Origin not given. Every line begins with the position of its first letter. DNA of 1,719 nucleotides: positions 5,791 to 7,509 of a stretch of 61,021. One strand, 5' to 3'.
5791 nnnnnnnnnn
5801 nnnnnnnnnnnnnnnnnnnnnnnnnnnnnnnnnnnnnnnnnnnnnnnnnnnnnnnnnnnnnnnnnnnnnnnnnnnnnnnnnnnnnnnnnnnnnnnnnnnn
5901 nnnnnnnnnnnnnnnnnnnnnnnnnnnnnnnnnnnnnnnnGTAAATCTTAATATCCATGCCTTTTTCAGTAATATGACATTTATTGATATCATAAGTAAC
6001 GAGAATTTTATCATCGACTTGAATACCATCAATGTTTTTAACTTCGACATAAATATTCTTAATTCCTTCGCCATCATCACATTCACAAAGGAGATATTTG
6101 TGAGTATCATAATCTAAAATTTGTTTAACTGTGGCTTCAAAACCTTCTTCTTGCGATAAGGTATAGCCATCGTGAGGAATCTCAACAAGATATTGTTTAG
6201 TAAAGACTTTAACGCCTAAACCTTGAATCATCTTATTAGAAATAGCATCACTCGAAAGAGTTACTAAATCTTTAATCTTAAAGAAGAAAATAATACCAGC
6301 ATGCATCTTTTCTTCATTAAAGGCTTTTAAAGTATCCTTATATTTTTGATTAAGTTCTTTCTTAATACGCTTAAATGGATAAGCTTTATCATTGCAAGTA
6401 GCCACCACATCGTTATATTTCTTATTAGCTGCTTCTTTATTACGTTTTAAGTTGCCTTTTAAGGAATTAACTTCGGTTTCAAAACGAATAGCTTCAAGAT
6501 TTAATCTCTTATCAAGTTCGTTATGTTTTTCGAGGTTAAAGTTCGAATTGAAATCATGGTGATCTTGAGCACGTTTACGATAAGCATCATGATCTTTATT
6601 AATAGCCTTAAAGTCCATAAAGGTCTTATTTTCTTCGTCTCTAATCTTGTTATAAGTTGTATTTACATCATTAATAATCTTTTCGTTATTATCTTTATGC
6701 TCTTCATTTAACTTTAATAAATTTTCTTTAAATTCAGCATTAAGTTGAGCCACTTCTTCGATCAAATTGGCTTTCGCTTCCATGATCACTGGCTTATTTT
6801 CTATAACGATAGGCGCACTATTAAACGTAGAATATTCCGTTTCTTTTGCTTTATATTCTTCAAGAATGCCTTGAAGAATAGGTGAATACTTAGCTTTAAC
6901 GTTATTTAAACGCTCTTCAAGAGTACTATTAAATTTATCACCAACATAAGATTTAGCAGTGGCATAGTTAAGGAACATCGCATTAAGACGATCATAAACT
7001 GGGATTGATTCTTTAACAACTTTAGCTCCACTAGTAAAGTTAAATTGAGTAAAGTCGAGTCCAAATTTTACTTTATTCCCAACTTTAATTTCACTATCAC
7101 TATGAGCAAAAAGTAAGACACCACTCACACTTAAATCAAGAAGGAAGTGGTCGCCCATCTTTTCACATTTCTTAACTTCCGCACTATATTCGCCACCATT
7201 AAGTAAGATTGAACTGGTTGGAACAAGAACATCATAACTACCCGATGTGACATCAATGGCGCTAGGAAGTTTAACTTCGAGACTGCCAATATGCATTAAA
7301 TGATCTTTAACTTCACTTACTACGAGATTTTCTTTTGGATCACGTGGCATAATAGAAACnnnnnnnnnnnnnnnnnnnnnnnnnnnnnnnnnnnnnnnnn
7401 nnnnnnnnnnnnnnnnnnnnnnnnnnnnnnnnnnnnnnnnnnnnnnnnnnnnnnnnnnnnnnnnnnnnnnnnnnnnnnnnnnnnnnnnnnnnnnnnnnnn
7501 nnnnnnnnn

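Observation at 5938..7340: MsmK ATPase more than twice normal length: extra TOBE-like domains plus a coiled-coil insert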

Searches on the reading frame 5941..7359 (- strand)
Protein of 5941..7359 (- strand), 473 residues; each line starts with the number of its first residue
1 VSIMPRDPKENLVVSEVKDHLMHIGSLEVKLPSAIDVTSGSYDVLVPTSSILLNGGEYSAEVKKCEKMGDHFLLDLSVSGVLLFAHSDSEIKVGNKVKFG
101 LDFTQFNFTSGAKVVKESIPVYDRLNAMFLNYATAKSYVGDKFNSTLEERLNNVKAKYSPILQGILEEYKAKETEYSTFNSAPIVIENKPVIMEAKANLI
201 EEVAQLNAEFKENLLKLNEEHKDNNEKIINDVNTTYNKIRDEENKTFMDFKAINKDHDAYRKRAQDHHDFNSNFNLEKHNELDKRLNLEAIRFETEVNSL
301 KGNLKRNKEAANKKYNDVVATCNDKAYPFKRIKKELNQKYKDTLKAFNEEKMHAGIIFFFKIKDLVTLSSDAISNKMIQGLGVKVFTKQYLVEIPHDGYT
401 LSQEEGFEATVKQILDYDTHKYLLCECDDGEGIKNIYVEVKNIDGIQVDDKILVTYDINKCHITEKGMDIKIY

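Call 7: find_homologous_proteins(query=window:5941-7359:-, max_evalue=0.001)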
Query window:5941-7359:- (473 aa): 8 proteins with E <= 0.001 among 8000 candidates.
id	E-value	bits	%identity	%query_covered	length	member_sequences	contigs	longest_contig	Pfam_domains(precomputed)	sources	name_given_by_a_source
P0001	4.1e-125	437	48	100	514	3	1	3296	-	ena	-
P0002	5.9e-117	410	46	100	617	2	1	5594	PF17912.8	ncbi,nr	ncbi:MAG: hypothetical protein K2F56_00005, partial [Anaeroplasmataceae bacterium]|nr:hypothetical p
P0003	2.9e-115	404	44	100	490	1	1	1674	-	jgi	jgi:hypothetical protein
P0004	1.0e-97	346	46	83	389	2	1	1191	-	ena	-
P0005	8.1e-94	334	42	100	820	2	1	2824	PF00005.34,PF13304.13,PF17912.8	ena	-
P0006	8.4e-92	327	45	77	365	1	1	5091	-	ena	-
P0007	3.5e-85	305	43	83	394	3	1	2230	-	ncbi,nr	ncbi:MAG: hypothetical protein K2O05_01350, partial [Anaeroplasmataceae bacterium]|nr:hypothetical p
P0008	2.0e-58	217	38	72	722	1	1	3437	PF00005.34,PF13304.13,PF17912.8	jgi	jgi:multiple sugar transport system ATP-binding protein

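Call 12: search_solved_structures(query=window:5941-7359:-, max_evalue=10)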
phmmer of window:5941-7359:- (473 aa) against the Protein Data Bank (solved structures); distinct sequences matched with E-value up to 10: 0.

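Call 19: search_protein_representatives(protein=window:5941-7359:-)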
Query: 473 residues. Proteins with E-value up to 0.001 (for the whole library): 66; up to 1e-10: 33; up to 1e-30: 8. The best 66 are listed.
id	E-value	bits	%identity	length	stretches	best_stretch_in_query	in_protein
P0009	1.0e-121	423.8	47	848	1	3-473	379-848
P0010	3.5e-61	224.3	33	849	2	2-473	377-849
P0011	3.5e-60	221.0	58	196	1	276-473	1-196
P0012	3.8e-43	164.9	28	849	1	2-473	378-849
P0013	9.8e-40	153.7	34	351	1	126-473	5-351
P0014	2.8e-37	145.6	27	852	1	2-472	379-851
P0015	4.3e-37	145.0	29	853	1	2-473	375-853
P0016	2.0e-34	136.1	37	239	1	241-473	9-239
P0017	1.2e-29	120.5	59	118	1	354-473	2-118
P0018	7.8e-27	111.1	27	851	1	2-472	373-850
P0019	7.1e-25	104.7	34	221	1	254-473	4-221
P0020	2.1e-23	99.8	24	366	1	118-473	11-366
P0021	3.5e-21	92.5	56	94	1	377-473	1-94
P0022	1.2e-20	90.8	29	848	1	2-473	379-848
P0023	1.9e-20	90.1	31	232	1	243-473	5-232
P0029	2.2e-15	73.4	28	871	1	3-473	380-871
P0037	1.4e-11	60.9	29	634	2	2-126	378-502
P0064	5.9e-06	42.3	29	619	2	5-130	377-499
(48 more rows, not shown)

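Call 22: list_cluster_members(proteins=[P0009, P0010, P0012, P0014, P0015, P0018, P0022, P0029, P0037, P0064])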
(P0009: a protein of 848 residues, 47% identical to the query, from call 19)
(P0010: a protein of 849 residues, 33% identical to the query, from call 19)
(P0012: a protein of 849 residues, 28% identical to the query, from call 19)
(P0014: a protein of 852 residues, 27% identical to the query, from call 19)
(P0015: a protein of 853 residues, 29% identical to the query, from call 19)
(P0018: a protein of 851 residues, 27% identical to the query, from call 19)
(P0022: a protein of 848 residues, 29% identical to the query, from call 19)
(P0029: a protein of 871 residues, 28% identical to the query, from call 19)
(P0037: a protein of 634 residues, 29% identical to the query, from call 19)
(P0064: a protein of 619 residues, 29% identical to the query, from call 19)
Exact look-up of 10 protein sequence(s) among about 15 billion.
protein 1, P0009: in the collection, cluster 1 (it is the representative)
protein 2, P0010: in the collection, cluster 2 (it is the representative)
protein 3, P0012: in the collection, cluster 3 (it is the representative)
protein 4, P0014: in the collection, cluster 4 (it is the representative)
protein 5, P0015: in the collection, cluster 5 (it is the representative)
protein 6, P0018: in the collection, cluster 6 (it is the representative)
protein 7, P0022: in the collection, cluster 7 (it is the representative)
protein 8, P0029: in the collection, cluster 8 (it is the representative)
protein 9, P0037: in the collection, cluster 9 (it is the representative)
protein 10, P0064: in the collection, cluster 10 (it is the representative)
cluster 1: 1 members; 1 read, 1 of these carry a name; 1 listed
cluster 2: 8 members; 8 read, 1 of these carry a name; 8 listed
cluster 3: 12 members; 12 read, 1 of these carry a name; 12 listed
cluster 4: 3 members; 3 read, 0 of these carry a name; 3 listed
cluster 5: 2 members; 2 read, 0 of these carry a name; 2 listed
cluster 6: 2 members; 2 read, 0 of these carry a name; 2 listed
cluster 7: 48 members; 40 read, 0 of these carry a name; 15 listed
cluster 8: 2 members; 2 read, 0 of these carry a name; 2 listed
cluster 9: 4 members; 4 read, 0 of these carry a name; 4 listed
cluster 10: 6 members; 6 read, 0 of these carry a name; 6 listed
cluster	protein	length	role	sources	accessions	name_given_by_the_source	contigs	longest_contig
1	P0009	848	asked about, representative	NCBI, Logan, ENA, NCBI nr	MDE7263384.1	MAG: sn-glycerol-3-phosphate ABC transporter ATP-binding protein UgpC [Anaeroplasmataceae ... | sn-glycerol-3-phosphate ABC transporter ATP-binding protein UgpC [Anaeroplasmataceae ...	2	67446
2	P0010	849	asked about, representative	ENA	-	-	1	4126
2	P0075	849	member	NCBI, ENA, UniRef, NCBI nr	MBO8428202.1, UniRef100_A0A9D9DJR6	MAG: sn-glycerol-3-phosphate ABC transporter ATP-binding protein UgpC [Firmicutes ... | Sn-glycerol-3-phosphate ABC transporter ATP-binding protein UgpC n=1 Tax=Candidatus ... | sn-glycerol-3-phosphate ABC transporter ATP-binding protein UgpC [Candidatus Onthovivens ...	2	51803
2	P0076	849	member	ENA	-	-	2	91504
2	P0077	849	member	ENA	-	-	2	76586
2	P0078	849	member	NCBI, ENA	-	-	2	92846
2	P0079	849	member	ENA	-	-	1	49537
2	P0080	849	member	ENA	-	-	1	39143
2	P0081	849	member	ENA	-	-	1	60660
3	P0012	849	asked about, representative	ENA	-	-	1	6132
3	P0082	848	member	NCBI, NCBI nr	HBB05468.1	MAG TPA: hypothetical protein DCZ41_02620, partial [Firmicutes bacterium] | hypothetical protein [Bacillota bacterium]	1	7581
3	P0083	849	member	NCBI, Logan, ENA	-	-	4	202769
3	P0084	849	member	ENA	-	-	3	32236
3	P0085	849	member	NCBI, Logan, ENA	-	-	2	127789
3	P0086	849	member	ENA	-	-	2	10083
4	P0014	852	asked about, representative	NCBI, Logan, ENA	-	-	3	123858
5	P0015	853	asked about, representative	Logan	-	-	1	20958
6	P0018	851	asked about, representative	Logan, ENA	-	-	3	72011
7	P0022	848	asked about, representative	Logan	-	-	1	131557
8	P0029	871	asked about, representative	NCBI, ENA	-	-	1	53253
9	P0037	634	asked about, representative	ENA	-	-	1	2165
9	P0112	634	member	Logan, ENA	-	-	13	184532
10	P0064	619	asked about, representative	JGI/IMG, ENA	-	-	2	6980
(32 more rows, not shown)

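Call 30: find_related_loci(query=A4, collection=genome_contigs, flank=8000)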
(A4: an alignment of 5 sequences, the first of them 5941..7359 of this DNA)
Query A4 (473 aa) in genome_contigs; peptide patterns used: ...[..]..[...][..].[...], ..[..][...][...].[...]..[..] (x = any residue, [..] = any of these).
169 stretches matched a pattern; 86 encode a relative of the query (tblastn E <= 1e-3); the best 80 are kept; 80 distinct loci.
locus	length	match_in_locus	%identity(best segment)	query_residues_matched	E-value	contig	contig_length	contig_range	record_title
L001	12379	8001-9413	47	2-473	9e-136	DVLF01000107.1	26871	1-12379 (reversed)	MAG TPA_asm: Candidatus Pelethenecus faecipullorum isolate ChiW17-6978 ChiW17__C106217_L26871_SRR5519631, whole genome s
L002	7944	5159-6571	47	2-473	6e-136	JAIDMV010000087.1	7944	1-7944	MAG: Anaeroplasmataceae bacterium isolate SC0341_S8_3 SC0341_S8_3_contig_87, whole genome shotgun sequence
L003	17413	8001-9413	47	2-473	2e-135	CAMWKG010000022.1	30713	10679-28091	MAG TPA_asm: uncultured Mollicutes bacterium isolate SRR14411256_bin.9_metawrap_v1.3_MAG genome assembly, contig: NODE.1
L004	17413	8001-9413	47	2-473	3e-131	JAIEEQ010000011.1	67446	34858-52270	MAG: Anaeroplasmataceae bacterium isolate SC0393_S7_1 SC0393_S7_1_contig_11, whole genome shotgun sequence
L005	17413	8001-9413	46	1-473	3e-126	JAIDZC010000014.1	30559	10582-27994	MAG: Anaeroplasmataceae bacterium isolate SC0377_S7_4 SC0377_S7_4_contig_14, whole genome shotgun sequence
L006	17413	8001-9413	46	2-473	4e-125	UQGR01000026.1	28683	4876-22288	uncultured Mollicutes bacterium isolate UMGS268 genome assembly, contig: NODE_916_length_28683_cov_4.658551, whole genom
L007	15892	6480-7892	44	2-473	1e-124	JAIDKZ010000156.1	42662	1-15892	MAG: Anaeroplasmataceae bacterium isolate SC0337_S4_3 SC0337_S4_3_contig_156, whole genome shotgun sequence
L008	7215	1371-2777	46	2-473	1e-121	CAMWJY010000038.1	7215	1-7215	MAG TPA_asm: uncultured Mollicutes bacterium isolate SRR14411261_bin.8_metawrap_v1.3_MAG genome assembly, contig: NODE.2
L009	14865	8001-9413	45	1-473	1e-120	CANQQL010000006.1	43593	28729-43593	MAG: uncultured Bacilli bacterium isolate Lapin-011__bin74 genome assembly, contig: Lapin-011__NODE_744_length_43593_cov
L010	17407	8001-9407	45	2-473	2e-119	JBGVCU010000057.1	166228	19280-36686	MAG: Bacilli bacterium isolate fecal_MAG_453 fecal_MAG_453_contig_0057, whole genome shotgun sequence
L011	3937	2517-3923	44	2-473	2e-120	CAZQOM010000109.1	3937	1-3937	MAG TPA_asm: uncultured Anaeroplasmataceae bacterium isolate SRP313737_co1_244 genome assembly, contig: NODE_29944_lengt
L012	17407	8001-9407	45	2-473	2e-117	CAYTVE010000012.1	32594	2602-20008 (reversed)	MAG TPA_asm: uncultured Anaeroplasmataceae bacterium isolate SRP225648_co1_133 genome assembly, contig: NODE_2746_length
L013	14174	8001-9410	44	2-473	1e-116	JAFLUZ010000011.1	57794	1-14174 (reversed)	MAG: Erysipelotrichales bacterium isolate HAN092 Seq11, whole genome shotgun sequence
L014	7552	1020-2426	43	2-473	5e-115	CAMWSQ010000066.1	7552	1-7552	MAG TPA_asm: uncultured Mollicutes bacterium isolate SRR14411300_bin.1_metawrap_v1.3_MAG genome assembly, contig: NODE.5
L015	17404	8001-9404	44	2-473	2e-110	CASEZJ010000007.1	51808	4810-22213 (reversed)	uncultured bacterium isolate T14_L4_322322_idba_bin.17 genome assembly, contig: T14_L4_322322_idba_bin.17.fa_scaffold_92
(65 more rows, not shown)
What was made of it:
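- Checked: It is conserved in 86 species genomes (call 30).
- Tried and rejected: It was repeated with 5 long forms (call 30).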

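Call 48: predict_structure(alignment_id=A3)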
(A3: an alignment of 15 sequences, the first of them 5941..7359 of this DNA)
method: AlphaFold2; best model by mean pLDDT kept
length: 473 residues; sequences in the alignment: 15
mean_pLDDT: 92.7   pTM: 0.62
mean pLDDT of the five models: 92.7, 92.6, 92.2, 91.9, 91.7
residues with pLDDT >= 90: 397; 70-90: 70; 50-70: 3; < 50: 3
segments of 3 or more residues with pLDDT < 50: 1-3
pLDDT, mean of each block of 10 residues (from residue 1): 67 93 92 92 94 88 92 92 94 94 94 91 94 91 92 96 97 93 94 97 97 97 97 96 95 90 94 95 97 97 97 96 94 96 97 91 91 86 85 95 91 93 94 94 91 93 86 72
secondary structure, 60 per line:
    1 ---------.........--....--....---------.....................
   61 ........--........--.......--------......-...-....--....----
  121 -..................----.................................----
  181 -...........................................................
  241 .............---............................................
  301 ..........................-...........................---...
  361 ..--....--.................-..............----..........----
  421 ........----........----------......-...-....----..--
elements in order: E10-18 E21-24 E27-30 E40-47 E51-68 E71-78 E81-87 E96-101 E107-110 E113-116 E122-131 H132-139 H144-176 H182-253 H257-326 H328-354 E358-362 E365-368 H371-387 E389-395 E399-402 E407-416 E421-428 E433-440 E451-456 E462-465
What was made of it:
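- Tried and rejected: The tail had to be modelled separately (call 48).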

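Call 50: fold_search(model_id=the predicted structure, library=pdb)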
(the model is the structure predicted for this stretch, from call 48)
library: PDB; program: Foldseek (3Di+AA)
matches with E <= 10: 747; with E <= 0.001: 32
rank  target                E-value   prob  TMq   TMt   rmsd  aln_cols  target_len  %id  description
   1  1v43                  1.2e-05  1.00  0.21  0.28   3.0       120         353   15  Crystal Structure of ATPase subunit of ABC Sugar Transporter (released 2004-11-16)
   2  6yir                  4.3e-05  1.00  0.20  0.26   2.8       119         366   14  Crystal structure of Bacillus subtilis MsmX ATPase (released 2020-11-18)
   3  2d62                  6.7e-05  1.00  0.21  0.27   3.3       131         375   13  Crystal structure of multiple sugar binding transport ATP-binding protein (released 2006-05-08)
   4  4tqu_S                7.5e-05  1.00  0.21  0.27   3.0       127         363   16  Crystal structure of a bacterial ABC transporter involved in the import of the acidic polysaccharide alginate (released 2015-07-22)
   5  2it1_B                7.5e-05  1.00  0.21  0.27   3.3       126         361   17  Structure of PH0203 protein from Pyrococcus horikoshii (released 2007-10-30)
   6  2awn_A                9.4e-05  1.00  0.21  0.29   4.0       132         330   11  Crystal structure of the ADP-Mg-bound E. Coli MALK (Crystallized with ATP-Mg) (released 2005-12-13)
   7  2it1_A                1.0e-04  1.00  0.21  0.27   3.5       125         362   17  Structure of PH0203 protein from Pyrococcus horikoshii (released 2007-10-30)
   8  3gd7_B                1.0e-04  1.00  0.20  0.25   4.5       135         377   12  Crystal structure of human NBD2 complexed with N6-Phenylethyl-ATP (P-ATP) (released 2010-03-02)
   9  1g29_1                1.5e-04  1.00  0.21  0.26   2.9       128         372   16  MALK (released 2000-12-06)
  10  3gd7_A                1.6e-04  1.00  0.21  0.26   4.0       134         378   11  Crystal structure of human NBD2 complexed with N6-Phenylethyl-ATP (P-ATP) (released 2010-03-02)
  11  7x0q_B                1.9e-04  1.00  0.21  0.28   3.2       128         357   16  Crystal structure of ATPase Clo1313_2554 from Clostridium thermocellum (released 2022-09-14)
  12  3gd7_C                2.2e-04  1.00  0.21  0.25   4.3       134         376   15  Crystal structure of human NBD2 complexed with N6-Phenylethyl-ATP (P-ATP) (released 2010-03-02)
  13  3puz_A                2.3e-04  1.00  0.20  0.25   4.2       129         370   10  Crystal Structure of a pre-translocation state MBP-Maltose transporter complex bound to AMP-PNP (released 2011-05-18)
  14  2yyz                  2.7e-04  1.00  0.20  0.26   3.3       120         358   14  Crystal structure of Sugar ABC transporter, ATP-binding protein (released 2007-11-06)
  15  4khz_B                3.0e-04  1.00  0.20  0.25   3.4       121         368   14  Crystal structure of the maltose-binding protein/maltose transporter complex in an pre-translocation conformation boun (released 2013-10-23)
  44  1o7l_B                9.4e-03  1.00  0.19  0.33   3.7       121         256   12  Molybdate-activated form of ModE from Escherichia coli (released 2003-02-20)
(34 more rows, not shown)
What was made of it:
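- Closest known: TOBE / di-TOBE regulatory modules. Same: The tail model matches ModE in Foldseek at E 9e-3 (call 50).
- The tail model also matches the di-TOBE protein ModE (1o7l, E 9e-3, call 50).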

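Call 57: find_encoding_contigs(protein=P0037, flank=6000, max_places=3)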
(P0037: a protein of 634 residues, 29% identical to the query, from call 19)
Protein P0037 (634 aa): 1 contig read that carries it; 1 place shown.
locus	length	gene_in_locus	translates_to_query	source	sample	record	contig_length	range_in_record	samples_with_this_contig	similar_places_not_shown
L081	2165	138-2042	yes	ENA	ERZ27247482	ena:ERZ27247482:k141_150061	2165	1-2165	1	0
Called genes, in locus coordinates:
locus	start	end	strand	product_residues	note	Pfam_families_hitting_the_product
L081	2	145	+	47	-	?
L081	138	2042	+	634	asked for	PF00005:ABC_tran, PF02463:SMC_N (weak), PF17912:OB_MalK (faint)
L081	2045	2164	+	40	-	?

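Call 58: find_encoding_contigs(protein=P0112, flank=8000, max_places=2)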
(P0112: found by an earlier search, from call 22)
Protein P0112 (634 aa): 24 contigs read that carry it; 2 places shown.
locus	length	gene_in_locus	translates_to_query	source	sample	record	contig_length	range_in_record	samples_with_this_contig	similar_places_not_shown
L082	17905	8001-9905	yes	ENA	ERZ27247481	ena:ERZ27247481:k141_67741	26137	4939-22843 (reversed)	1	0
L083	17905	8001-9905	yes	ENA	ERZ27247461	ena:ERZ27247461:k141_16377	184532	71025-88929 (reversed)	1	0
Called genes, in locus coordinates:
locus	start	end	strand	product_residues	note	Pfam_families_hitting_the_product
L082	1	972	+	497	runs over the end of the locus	PF02446:Glyco_hydro_77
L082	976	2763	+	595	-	PF00128:Alpha-amylase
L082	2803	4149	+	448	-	PF13416:SBP_bac_8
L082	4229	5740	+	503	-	PF00528:BPD_transp_1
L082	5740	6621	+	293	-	PF00528:BPD_transp_1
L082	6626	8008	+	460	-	PF00128:Alpha-amylase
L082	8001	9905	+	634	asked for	PF00005:ABC_tran, PF02463:SMC_N (weak), PF17912:OB_MalK (faint)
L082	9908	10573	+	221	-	PF00702:Hydrolase, PF13419:HAD_2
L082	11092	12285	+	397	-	PF00664:ABC_membrane, PF00005:ABC_tran (weak)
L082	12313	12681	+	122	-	PF00005:ABC_tran, PF02463:SMC_N (weak)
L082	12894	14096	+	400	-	PF00162:PGK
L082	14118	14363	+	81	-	PF00381:PTS-HPr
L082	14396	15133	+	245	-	PF00121:TIM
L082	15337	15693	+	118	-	PF22747:Zn_ribbon_DUF2089, PF09862:DUF2089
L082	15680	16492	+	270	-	PF13349:DUF4097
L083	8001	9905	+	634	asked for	PF00005:ABC_tran, PF02463:SMC_N (weak), PF17912:OB_MalK (faint)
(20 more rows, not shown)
